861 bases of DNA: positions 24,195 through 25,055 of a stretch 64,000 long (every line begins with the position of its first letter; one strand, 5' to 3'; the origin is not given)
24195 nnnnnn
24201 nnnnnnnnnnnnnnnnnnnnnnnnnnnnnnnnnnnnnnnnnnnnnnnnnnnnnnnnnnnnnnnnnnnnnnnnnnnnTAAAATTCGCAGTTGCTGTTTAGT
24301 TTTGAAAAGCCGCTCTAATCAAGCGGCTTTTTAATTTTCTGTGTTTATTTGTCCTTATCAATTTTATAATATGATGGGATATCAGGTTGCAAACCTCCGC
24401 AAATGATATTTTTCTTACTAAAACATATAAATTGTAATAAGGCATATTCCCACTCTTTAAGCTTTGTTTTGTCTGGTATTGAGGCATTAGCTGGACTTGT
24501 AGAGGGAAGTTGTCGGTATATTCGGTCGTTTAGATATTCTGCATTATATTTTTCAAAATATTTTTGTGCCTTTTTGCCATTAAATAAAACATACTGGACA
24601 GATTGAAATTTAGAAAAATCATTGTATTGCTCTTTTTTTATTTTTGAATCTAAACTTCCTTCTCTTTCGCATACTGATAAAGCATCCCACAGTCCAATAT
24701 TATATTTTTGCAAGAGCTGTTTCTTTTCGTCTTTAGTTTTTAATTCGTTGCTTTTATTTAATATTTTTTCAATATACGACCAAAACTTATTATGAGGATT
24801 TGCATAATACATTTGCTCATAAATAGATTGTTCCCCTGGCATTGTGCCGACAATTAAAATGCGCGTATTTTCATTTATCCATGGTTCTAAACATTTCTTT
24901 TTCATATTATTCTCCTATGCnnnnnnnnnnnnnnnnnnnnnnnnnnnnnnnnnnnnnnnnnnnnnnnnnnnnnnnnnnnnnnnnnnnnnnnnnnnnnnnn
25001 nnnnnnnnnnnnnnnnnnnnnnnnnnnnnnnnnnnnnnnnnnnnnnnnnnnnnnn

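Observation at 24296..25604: Two-gene accessory insert in front of ffh: hypoxanthine-DNA glycosylase plus a superinfection-immunity-type membrane protein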

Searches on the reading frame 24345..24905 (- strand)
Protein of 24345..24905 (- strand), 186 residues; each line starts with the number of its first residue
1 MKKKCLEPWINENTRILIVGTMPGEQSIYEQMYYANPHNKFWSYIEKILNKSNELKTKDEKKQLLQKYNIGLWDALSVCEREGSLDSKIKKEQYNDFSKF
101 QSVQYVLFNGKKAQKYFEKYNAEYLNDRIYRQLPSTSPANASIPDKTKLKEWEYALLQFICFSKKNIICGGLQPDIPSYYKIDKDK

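Call 4: search_protein_families(library=pfam, proteins=[window:24345-24905:-], max_evalue=1)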
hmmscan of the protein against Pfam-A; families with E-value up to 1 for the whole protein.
window:24345-24905:- (186 aa): 2 families
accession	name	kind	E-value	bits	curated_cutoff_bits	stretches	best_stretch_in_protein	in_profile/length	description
PF03167.25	UDG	-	2.1e-09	38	24.3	1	9-142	3-122/141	Uracil DNA glycosylase superfamily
PF05819.16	NolX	-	0.067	12.8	26.1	1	69-122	45-96/436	NolX protein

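Call 5: search_protein_families(library=ncbifam, proteins=[window:24345-24905:-], max_evalue=1)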
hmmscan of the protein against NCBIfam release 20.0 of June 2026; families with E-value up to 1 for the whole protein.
window:24345-24905:- (186 aa): 4 families
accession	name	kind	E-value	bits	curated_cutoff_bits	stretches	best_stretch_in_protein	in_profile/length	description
TIGR04274.1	hypoxanDNAglyco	equivalog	4e-42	143.9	80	1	6-152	2-150/150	DNA-deoxyinosine glycosylase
TIGR00584.1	mug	subfamily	7.2e-08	32.4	402.6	1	5-98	122-211/328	mismatch-specific thymine-DNA glycosylate (mug)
NF007570.0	PRK10201.1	equivalog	0.00013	21.8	144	1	10-71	6-65/168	G/U mismatch-specific DNA glycosylase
TIGR01209.1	TIGR01209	hypoth_equivalog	0.0047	15.8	136.9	1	10-83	127-201/375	RNA ligase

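Call 10: find_encoding_contigs(protein=window:24345-24905:-, flank=8000, max_places=8)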
Protein window:24345-24905:- (186 aa): no gene with exactly this product is on record in the collection.

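Call 12: find_homologous_proteins(query=window:24345-24905:-)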
Query window:24345-24905:- (186 aa): 522 proteins with E <= 0.001 among 571 candidates; the best 120 are listed.
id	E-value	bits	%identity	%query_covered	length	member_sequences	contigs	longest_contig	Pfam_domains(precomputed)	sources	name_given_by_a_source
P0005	6.1e-121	419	100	100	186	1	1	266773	PF03167.26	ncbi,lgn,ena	-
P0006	1.9e-99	349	83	98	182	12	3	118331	PF03167.26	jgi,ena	-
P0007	1.6e-82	294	82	86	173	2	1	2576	PF03167.26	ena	-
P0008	1.8e-82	294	82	86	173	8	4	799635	PF03167.26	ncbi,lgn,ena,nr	ncbi:MAG: DNA-deoxyinosine glycosylase [Alphaproteobacteria bacterium]|nr:DNA-deoxyinosine glycosyla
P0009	4.2e-82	293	82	86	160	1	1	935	PF03167.26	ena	-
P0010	2.9e-77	277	81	86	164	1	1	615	PF03167.26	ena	-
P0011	7.2e-68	246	70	86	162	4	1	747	PF03167.26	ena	-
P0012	8.1e-68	246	69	86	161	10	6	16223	PF03167.26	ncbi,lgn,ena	-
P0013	4.8e-67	243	69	84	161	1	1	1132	PF03167.26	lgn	-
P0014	6.0e-66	240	68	86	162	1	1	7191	PF03167.26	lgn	-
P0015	1.7e-65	238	69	86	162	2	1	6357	PF03167.26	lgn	-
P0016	1.8e-65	238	68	86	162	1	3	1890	PF03167.26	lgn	-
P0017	2.2e-65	238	68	86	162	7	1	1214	PF03167.26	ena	-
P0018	6.9e-65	236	66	86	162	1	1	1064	PF03167.26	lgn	-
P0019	1.1e-64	236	67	86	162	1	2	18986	PF03167.26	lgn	-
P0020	1.9e-64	235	68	86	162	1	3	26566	PF03167.26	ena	-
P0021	1.4e-63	232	68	84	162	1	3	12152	PF03167.26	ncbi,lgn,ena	-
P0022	1.5e-63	232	67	86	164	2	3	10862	PF03167.26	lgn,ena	-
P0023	2.1e-63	232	64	86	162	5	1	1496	PF03167.26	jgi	-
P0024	1.9e-62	228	65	85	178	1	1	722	PF03167.26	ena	-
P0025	2.1e-62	228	63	86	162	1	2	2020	PF03167.26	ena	-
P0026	4.5e-62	227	64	86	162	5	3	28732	PF03167.26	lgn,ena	-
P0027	9.7e-62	226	63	86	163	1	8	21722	PF03167.26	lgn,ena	-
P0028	7.4e-61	223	64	86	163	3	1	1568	PF03167.26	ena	-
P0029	8.6e-61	223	66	86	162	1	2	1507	PF03167.26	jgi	-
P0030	5.8e-60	220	64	84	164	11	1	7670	PF03167.26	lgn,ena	-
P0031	2.9e-58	215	62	86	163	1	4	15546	PF03167.26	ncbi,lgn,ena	-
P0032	1.4e-56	209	67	76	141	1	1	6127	PF03167.26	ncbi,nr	ncbi:MAG: DNA-deoxyinosine glycosylase, partial [Alphaproteobacteria bacterium]|nr:DNA-deoxyinosine 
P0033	4.0e-49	185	51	84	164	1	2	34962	PF03167.26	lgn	-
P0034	7.2e-48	181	53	83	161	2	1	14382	PF03167.26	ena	-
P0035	3.2e-46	176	54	82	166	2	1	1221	PF03167.26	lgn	-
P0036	1.1e-45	174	53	81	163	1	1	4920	PF03167.26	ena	-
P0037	7.2e-45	171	49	80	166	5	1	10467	PF03167.26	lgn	-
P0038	8.2e-45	171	50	82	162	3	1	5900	PF03167.26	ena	-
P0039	1.1e-44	171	51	80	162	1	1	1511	PF03167.26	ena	-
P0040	4.5e-44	169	53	80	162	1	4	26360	PF03167.26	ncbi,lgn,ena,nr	ncbi:MAG: DNA-deoxyinosine glycosylase [Alphaproteobacteria bacterium]|nr:DNA-deoxyinosine glycosyla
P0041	1.3e-42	164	53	79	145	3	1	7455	PF03167.26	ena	-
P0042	1.8e-41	160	50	82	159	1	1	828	PF03167.26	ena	-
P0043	3.4e-41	159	50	78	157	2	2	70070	PF03167.26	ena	-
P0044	6.7e-40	155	48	85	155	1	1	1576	PF03167.26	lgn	-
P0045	1.1e-38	151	48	81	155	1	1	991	PF03167.26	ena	-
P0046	4.2e-38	149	50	85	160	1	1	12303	PF03167.26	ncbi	-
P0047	1.2e-36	144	48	82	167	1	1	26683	PF03167.26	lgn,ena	-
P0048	1.4e-35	141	49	85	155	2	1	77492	PF03167.26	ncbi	-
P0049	4.4e-35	139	48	76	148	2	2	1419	PF03167.26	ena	-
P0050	9.3e-35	138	45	82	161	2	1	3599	PF03167.26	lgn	-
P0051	1.0e-34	138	47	80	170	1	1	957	PF03167.26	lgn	-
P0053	5.6e-34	136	48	77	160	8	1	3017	PF03167.26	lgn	-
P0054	2.8e-33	133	47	80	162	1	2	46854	PF03167.26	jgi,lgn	-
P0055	4.3e-33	133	45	84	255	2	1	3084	PF03167.26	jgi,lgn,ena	-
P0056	5.1e-33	133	46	84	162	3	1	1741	PF03167.26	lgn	-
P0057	8.0e-33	132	49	85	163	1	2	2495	PF03167.26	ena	-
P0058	1.6e-32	131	44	84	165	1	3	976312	PF03167.26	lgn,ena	-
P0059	7.1e-32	129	45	82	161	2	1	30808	PF03167.26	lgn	-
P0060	1.5e-31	128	46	87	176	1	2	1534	PF03167.26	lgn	-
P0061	1.5e-31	128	46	85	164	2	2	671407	PF03167.26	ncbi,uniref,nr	ncbi:DNA-deoxyinosine glycosylase [Flavobacterium salilacus subsp. salilacus]|uniref:DNA-deoxyinosin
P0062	1.7e-31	128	46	82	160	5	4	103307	PF03167.26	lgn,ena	-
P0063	1.9e-31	127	46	80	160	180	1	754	PF03167.26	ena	-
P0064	2.3e-31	127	44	85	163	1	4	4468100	PF03167.26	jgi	jgi:hypoxanthine-DNA glycosylase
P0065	3.3e-31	127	47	85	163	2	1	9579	PF03167.26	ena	-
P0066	3.4e-31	127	41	83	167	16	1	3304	PF03167.26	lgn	-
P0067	3.4e-31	127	47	80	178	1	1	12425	PF03167.26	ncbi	-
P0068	4.6e-31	126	46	79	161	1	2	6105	PF03167.26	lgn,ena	-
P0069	5.5e-31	126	46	81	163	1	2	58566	PF03167.26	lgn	-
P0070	5.8e-31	126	46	81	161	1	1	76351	PF03167.26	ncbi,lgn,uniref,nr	ncbi:DNA-deoxyinosine glycosylase [Marinisporobacter balticus]|uniref:G/U mismatch-specific uracil-D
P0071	7.6e-31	125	42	82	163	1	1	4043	PF03167.26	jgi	-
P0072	7.7e-31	125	42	84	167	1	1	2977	PF03167.26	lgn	-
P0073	8.2e-31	125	44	84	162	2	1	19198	PF03167.26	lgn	-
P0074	9.2e-31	125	48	78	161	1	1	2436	PF03167.26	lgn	-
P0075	1.3e-30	125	47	75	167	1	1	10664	PF03167.26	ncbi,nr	ncbi:MAG: DNA-deoxyinosine glycosylase [bacterium]|nr:DNA-deoxyinosine glycosylase [bacterium]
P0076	1.4e-30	125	44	80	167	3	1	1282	PF03167.26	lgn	-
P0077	2.2e-30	124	43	84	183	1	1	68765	PF03167.26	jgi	jgi:hypoxanthine-DNA glycosylase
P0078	2.3e-30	124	45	78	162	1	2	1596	PF03167.26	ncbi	-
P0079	2.8e-30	124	42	81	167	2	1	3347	PF03167.26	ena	-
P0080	3.1e-30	123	45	85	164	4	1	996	PF03167.26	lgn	-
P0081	3.2e-30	123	45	84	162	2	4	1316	PF03167.26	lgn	-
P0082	3.7e-30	123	46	85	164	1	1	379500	PF03167.26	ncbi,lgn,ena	-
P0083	4.6e-30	123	48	85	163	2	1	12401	PF03167.26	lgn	-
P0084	5.1e-30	123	42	87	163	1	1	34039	PF03167.26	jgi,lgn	-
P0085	5.6e-30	123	47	78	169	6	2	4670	PF03167.26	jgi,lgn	-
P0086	6.3e-30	122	46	85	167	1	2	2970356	PF03167.26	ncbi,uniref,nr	ncbi:DNA-deoxyinosine glycosylase [Flavobacterium arcticum]|uniref:DNA-deoxyinosine glycosylase n=1 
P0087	6.5e-30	122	44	82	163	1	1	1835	PF03167.26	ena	-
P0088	7.5e-30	122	43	78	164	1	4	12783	PF03167.26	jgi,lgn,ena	jgi:double-stranded uracil-DNA glycosylase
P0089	8.9e-30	122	44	81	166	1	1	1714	PF03167.26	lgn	-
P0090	1.0e-29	122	41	81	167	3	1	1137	PF03167.26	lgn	-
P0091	1.1e-29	122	45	81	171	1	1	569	PF03167.26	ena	-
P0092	1.1e-29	122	43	78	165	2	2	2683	PF03167.26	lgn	-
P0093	1.2e-29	122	47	81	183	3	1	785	PF03167.26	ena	-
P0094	1.3e-29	121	44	81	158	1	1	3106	PF03167.26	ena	-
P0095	1.5e-29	121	43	85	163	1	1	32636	PF03167.26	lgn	-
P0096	1.8e-29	121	46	73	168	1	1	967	PF03167.26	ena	-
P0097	2.2e-29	121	43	82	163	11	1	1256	PF03167.26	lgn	-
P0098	2.9e-29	120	44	85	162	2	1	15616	PF03167.26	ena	-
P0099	2.9e-29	120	46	80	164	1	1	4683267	PF03167.26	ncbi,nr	ncbi:DNA-deoxyinosine glycosylase [Clostridiaceae bacterium M8S5]|nr:DNA-deoxyinosine glycosylase [C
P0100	3.0e-29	120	44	85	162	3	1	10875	PF03167.26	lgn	-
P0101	4.7e-29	120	41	81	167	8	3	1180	PF03167.26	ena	-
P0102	4.8e-29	120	44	83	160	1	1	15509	PF03167.26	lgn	-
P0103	4.9e-29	120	43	82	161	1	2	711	PF03167.26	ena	-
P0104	6.4e-29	119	42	83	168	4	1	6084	PF03167.26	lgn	-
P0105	6.9e-29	119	43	78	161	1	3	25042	PF03167.26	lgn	-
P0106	7.0e-29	119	44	82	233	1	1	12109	PF03167.26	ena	-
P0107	7.0e-29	119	45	86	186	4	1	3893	PF03167.26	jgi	-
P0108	7.8e-29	119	42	81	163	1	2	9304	PF03167.26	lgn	-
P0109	8.2e-29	119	46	81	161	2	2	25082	PF03167.26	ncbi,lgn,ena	-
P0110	9.1e-29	119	45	80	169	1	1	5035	PF03167.26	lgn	-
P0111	9.3e-29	119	42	85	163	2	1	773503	PF03167.26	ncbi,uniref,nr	ncbi:DNA-deoxyinosine glycosylase [Flavobacterium sp. DG1-102-2]|uniref:DNA-deoxyinosine glycosylase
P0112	9.8e-29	119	46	80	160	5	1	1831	PF03167.26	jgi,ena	-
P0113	1.0e-28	118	43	85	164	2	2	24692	PF03167.26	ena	-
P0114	1.1e-28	118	46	76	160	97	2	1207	PF03167.26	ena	-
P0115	1.2e-28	118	42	78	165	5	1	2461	PF03167.26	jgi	-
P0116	1.3e-28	118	43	81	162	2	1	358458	PF03167.26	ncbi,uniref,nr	ncbi:DNA-deoxyinosine glycosylase [Dysgonomonas sp. 216]|uniref:DNA-deoxyinosine glycosylase n=1 Tax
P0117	1.5e-28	118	45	81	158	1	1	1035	PF03167.26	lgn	-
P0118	1.6e-28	118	46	82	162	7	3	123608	PF03167.26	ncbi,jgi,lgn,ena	-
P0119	1.7e-28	118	43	80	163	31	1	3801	PF03167.26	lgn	-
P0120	1.8e-28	118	42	80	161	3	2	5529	PF03167.26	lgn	-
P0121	2.2e-28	117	43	77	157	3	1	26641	PF03167.26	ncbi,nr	ncbi:DNA-deoxyinosine glycosylase [Caldisalinibacter kiritimatiensis]|nr:DNA-deoxyinosine glycosylas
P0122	2.4e-28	117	43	85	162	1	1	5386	PF03167.26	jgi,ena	-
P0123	2.8e-28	117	42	83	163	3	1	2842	PF03167.26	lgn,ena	-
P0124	3.5e-28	117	42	84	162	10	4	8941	PF03167.26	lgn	-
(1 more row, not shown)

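Call 13: find_encoding_contigs(protein=P0008, flank=8000, max_places=4)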
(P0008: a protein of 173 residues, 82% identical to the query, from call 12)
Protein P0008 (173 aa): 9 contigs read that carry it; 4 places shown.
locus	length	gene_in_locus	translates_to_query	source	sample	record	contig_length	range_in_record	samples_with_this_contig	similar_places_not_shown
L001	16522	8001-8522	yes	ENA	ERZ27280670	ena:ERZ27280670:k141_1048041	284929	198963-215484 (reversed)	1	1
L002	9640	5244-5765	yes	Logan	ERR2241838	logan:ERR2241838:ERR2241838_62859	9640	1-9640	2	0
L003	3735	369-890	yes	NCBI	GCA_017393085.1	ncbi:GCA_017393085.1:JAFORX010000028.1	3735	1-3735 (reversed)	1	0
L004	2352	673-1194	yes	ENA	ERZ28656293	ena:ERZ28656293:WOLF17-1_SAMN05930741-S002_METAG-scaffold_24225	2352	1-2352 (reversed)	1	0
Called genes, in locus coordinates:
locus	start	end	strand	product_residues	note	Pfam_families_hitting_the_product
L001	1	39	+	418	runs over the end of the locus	PF01551:Peptidase_M23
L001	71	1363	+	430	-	PF22694:CtpB_N-like, PF00595:PDZ, PF13180:PDZ_2, PF17820:PDZ_6, PF03572:Peptidase_S41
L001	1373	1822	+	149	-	PF00293:NUDIX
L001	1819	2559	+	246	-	-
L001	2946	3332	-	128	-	PF01245:Ribosomal_L19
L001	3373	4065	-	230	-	PF01746:tRNA_m1G_MT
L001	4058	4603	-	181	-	PF01782:RimM, PF05239:PRC, PF24986:PRC_RimM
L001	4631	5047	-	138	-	PF00886:Ribosomal_S16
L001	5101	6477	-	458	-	PF02881:SRP54_N, PF06414:Zeta_toxin (weak), PF00448:SRP54, PF13401:AAA_22 (weak), PF01656:CbiA, PF02978:SRP_SPB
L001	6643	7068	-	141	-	-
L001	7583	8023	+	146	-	PF14373:Imm_superinfect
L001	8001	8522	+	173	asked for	PF03167:UDG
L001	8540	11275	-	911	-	PF07517:SecA_DEAD, PF00270:DEAD, PF01043:SecA_PP_bind, PF21090:P-loop_SecA, PF07516:SecA_SW, PF02810:SEC-C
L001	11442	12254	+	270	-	PF13623:SurA_N_2 (weak), PF13624:SurA_N_3 (weak), PF13145:Rotamase_2, PF13616:Rotamase_3, PF00639:Rotamase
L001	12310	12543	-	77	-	PF13413:HTH_25 (faint)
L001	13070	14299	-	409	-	PF03349:Toluene_X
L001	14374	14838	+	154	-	PF01638:HxlR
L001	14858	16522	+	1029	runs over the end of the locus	PF00082:Peptidase_S8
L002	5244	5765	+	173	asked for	PF03167:UDG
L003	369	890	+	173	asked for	PF03167:UDG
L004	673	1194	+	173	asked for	PF03167:UDG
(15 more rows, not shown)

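Call 14: find_encoding_contigs(protein=P0006, flank=8000, max_places=3)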
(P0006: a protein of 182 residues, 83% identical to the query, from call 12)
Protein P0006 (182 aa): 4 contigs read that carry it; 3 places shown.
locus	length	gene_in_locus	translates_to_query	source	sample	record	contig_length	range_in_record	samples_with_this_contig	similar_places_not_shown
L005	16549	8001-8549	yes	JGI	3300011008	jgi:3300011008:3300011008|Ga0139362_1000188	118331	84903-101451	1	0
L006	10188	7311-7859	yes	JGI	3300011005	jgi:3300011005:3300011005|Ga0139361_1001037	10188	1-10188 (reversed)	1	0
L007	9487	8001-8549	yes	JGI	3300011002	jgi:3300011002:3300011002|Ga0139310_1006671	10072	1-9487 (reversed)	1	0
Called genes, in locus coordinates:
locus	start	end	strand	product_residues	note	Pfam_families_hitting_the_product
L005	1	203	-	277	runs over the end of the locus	PF00181:Ribosomal_L2_N, PF03947:Ribosomal_L2_C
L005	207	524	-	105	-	PF00276:Ribosomal_L23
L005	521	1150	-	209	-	PF00573:Ribosomal_L4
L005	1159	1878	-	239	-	PF00297:Ribosomal_L3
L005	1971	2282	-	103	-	PF00338:Ribosomal_S10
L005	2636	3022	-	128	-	PF01245:Ribosomal_L19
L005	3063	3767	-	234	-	PF01746:tRNA_m1G_MT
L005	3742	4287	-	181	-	PF01782:RimM, PF05239:PRC, PF24986:PRC_RimM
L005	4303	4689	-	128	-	PF00886:Ribosomal_S16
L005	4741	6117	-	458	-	PF02881:SRP54_N, PF00448:SRP54, PF06414:Zeta_toxin (weak), PF13401:AAA_22 (weak), PF01656:CbiA, PF02978:SRP_SPB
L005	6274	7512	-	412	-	PF06258:Mito_fiss_Elm1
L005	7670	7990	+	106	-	PF13304:AAA_21, PF13175:AAA_15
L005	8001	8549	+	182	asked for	PF03167:UDG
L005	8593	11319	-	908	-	PF07517:SecA_DEAD, PF00270:DEAD (weak), PF01043:SecA_PP_bind, PF21090:P-loop_SecA, PF07516:SecA_SW, PF02810:SEC-C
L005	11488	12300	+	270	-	PF13623:SurA_N_2 (weak), PF13145:Rotamase_2, PF13616:Rotamase_3, PF00639:Rotamase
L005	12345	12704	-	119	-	-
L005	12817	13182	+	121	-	-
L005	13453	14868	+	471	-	PF19425:Csd3_N2 (weak), PF01551:Peptidase_M23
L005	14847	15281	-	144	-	-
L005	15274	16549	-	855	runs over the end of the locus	PF02861:Clp_N, PF23569:NBD_SMAX1, PF00004:AAA, PF17871:AAA_lid_9, PF00004:AAA, PF07724:AAA_2, PF07728:AAA_5, PF10431:ClpB_D2-small, +5 more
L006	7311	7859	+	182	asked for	PF03167:UDG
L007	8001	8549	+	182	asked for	PF03167:UDG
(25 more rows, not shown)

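Call 18: search_protein_families(library=phrogs, proteins=[window:24345-24905:-], max_evalue=0.1)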
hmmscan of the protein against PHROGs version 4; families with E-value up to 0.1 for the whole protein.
window:24345-24905:- (186 aa): 3 families
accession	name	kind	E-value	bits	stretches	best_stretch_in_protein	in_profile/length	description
phrog_12465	-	unknown function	0.0014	19.3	1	13-66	9-62/168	-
phrog_17807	-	unknown function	0.067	14.3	0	29-74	55-102/115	-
phrog_461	-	unknown function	0.067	14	1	44-70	11-37/152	-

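Call 19: search_protein_families(library=padloc, proteins=[window:24345-24905:-], max_evalue=0.1)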
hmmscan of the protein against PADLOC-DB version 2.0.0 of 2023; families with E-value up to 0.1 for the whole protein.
window:24345-24905:- (186 aa): 0 families

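Call 22: find_encoding_contigs(protein=P0012, flank=6000, max_places=3)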
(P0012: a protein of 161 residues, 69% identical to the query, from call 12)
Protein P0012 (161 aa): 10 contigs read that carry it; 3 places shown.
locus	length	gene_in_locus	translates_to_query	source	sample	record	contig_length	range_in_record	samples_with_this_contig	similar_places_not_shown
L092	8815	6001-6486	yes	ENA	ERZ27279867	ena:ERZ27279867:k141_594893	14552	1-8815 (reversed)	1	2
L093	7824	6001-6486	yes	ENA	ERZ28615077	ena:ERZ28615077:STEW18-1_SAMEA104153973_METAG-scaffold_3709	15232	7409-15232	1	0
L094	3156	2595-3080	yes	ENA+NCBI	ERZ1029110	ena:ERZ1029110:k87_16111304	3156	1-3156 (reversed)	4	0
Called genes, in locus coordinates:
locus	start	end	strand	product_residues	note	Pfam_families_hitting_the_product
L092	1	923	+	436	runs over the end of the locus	PF08245:Mur_ligase_M, PF02875:Mur_ligase_C (faint)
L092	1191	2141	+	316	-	PF18164:GNAT_C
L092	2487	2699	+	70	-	-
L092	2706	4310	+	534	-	PF03572:Peptidase_S41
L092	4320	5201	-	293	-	-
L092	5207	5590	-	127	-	PF01636:APH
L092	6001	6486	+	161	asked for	PF03167:UDG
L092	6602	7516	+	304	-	PF00459:Inositol_P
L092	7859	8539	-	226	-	-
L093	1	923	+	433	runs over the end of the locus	PF08245:Mur_ligase_M, PF02875:Mur_ligase_C (faint)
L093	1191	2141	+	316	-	PF18164:GNAT_C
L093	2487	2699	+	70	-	-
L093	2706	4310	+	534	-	PF03572:Peptidase_S41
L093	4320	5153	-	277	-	-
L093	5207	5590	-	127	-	PF01636:APH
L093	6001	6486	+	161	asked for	PF03167:UDG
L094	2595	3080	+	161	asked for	PF03167:UDG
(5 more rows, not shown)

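Call 23: find_encoding_contigs(protein=P0027, flank=6000, max_places=3)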
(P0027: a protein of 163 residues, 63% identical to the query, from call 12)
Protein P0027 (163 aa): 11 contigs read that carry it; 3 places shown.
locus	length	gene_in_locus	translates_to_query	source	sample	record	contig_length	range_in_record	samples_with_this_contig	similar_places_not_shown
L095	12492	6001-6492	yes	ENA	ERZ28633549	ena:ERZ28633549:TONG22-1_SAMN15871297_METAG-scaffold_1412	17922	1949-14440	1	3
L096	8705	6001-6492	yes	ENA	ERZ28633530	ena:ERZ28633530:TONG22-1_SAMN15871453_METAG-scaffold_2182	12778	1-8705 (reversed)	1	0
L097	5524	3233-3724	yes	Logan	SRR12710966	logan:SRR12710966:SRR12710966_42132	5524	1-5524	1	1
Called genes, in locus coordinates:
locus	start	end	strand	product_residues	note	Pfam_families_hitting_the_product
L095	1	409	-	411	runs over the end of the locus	-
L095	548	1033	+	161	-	PF07750:GcrA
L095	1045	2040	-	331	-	PF04055:Radical_SAM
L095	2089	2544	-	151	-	PF09851:SHOCT (faint)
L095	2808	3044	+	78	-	-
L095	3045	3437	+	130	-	-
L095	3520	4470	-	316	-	PF13280:WYL, PF25583:WCX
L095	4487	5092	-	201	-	PF10544:T5orf172, PF13455:MUG113 (weak)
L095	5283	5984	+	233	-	PF12796:Ank_2, PF13637:Ank_4, PF13857:Ank_5 (weak), PF00023:Ank, PF13857:Ank_5 (weak), PF12796:Ank_2, PF13637:Ank_4 (weak), PF13857:Ank_5 (weak), +4 more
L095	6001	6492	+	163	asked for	PF03167:UDG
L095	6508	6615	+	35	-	-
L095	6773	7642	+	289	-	PF04471:Mrr_cat, PF13156:Mrr_cat_2 (weak), PF22722:NA-iREase1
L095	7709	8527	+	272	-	PF01925:TauE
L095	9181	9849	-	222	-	-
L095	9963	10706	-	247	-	PF10908:Tlde1_dom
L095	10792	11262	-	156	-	-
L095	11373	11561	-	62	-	PF00589:Phage_integrase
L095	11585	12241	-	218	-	PF00302:CAT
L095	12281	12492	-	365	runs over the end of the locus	PF12385:Peptidase_C70 (faint), PF03412:Peptidase_C39, PF13529:Peptidase_C39_2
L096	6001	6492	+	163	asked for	PF03167:UDG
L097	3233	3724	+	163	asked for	PF03167:UDG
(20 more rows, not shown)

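Call 24: find_encoding_contigs(protein=P0033, flank=6000, max_places=2)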
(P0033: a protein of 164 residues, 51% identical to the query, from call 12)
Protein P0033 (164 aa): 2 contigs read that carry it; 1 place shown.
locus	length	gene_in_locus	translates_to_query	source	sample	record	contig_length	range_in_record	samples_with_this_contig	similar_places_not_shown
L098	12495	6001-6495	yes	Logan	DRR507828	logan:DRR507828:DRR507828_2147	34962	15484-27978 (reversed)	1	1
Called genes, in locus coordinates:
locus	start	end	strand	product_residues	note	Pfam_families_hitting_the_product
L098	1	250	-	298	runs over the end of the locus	PF00350:Dynamin_N (faint), PF01926:MMR_HSR1, PF02421:FeoB_N, PF03193:RsgA_GTPase (faint), PF04548:AIG1 (faint), PF00009:GTP_EFTU, PF07650:KH_2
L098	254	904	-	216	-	PF14622:Ribonucleas_3_3, PF00636:Ribonuclease_3, PF00035:dsrm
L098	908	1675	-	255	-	PF10502:Peptidase_S26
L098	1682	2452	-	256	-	PF02129:Peptidase_S15, PF12697:Abhydrolase_6 (faint), PF00561:Abhydrolase_1, PF12146:Hydrolase_4, PF20408:Abhydrolase_11 (weak), PF00326:Peptidase_S9 (faint)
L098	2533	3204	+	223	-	PF25084:LbH_EIF2B (faint), PF25087:GMPPB_C (faint), PF00132:Hexapep, PF14602:Hexapep_2 (weak)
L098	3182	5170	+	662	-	PF00270:DEAD (weak), PF04851:ResIII, PF17757:UvrB_inter, PF27431:UvrB_3rd, PF00271:Helicase_C, PF12344:UvrB, PF02151:UVR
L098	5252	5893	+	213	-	PF08805:PilS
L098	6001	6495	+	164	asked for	PF03167:UDG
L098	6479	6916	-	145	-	PF02580:Tyr_Deacylase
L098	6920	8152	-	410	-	PF07670:Gate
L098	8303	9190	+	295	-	-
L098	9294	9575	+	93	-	-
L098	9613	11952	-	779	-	PF22673:MCP-like_PDC_1 (weak), PF02743:dCache_1 (weak), PF00672:HAMP (weak), PF07228:SpoIIE, PF13581:HATPase_c_2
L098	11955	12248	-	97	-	PF01740:STAS, PF13466:STAS_2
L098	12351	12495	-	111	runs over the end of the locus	-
